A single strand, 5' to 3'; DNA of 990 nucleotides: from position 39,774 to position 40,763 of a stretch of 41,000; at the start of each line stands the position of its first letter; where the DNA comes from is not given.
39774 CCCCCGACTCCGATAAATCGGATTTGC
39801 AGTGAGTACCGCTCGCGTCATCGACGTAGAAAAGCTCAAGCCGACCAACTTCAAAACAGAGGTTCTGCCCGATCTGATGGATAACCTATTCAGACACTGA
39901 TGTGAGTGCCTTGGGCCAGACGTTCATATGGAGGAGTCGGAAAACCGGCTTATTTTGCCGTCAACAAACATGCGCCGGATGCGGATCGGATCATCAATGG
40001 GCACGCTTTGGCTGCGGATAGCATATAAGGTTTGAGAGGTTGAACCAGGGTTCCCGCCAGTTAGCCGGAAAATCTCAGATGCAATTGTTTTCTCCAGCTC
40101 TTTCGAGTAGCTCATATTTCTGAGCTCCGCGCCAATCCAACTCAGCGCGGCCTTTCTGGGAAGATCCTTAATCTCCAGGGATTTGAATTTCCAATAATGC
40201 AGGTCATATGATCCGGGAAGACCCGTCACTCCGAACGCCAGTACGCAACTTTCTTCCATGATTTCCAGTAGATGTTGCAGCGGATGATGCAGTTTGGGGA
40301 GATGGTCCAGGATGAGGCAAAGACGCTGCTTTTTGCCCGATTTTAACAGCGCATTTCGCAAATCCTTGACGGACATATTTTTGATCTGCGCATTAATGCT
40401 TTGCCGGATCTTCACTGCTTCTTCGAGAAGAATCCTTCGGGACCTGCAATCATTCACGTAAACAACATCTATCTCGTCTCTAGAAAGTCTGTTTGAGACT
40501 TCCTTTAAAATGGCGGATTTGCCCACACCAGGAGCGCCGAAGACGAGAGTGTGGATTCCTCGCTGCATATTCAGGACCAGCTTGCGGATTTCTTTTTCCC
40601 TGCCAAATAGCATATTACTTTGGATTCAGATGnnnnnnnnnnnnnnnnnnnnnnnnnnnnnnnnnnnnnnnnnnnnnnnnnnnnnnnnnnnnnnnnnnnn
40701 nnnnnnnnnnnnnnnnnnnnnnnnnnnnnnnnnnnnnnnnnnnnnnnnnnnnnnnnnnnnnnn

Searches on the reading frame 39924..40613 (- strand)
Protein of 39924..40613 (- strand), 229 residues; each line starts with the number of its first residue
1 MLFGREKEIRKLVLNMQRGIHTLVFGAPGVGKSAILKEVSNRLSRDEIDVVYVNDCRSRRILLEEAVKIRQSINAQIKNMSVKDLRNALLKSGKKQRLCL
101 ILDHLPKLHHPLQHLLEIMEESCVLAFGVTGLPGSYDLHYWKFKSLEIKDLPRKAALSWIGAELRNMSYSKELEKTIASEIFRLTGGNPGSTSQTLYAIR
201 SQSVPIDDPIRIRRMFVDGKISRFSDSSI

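Call 14: search_protein_families(library=pfam, max_evalue=0.01, proteins=[window:39924-40613:-])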
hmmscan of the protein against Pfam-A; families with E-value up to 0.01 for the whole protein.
window:39924-40613:- (229 aa): 18 families
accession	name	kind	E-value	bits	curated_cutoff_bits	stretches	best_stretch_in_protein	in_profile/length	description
PF01637.24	ATPase_2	-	3.3e-11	43.9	33.2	1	3-108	2-122/225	ATPase domain predominantly from Archaea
PF13191.12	AAA_16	-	4.1e-09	37.6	32.6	1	2-112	2-130/167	AAA ATPase domain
PF13401.12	AAA_22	-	1.1e-06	29.4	27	1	21-126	7-117/130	AAA domain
PF25201.1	nSTAND6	-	1.1e-05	25.9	27.7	1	2-53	1-52/148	Novel STAND NTPase 6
PF20703.3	nSTAND1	-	0.00038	20.6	27.1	1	3-37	17-51/379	Novel STAND NTPase 1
PF00004.35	AAA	-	0.001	19.9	21.2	1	23-79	2-55/131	ATPase family associated with various cellular activities (AAA)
PF12775.13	AAA_7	-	0.0011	19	25.8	1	15-54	29-68/181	P-loop containing dynein motor region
PF13238.12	AAA_18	-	0.0012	19.7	29.4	1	23-59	2-40/128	AAA domain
PF05729.18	NACHT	-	0.0012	19.1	26.7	1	23-119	4-100/167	NACHT domain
PF20720.3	nSTAND3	-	0.0016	18.6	27.2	1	21-63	19-61/155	Novel STAND NTPase 3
PF00493.29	MCM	-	0.0018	17.8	23.3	1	2-45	40-83/224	MCM P-loop domain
PF01443.25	Viral_helicase1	-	0.0026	18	21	1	23-128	2-92/228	Viral superfamily 1 RNA helicase core domain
PF20030.5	bpMoxR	-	0.0035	16.9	27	1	3-45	15-57/205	MoxR domain in the MoxR-vWA-beta-propeller ternary systems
PF00005.33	ABC_tran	-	0.0061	17.6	25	0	11-98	3-85/137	ABC transporter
PF24883.2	NPHP3_N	-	0.0061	17.2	24.8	0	23-99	26-100/164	Nephrocystin 3, N-terminal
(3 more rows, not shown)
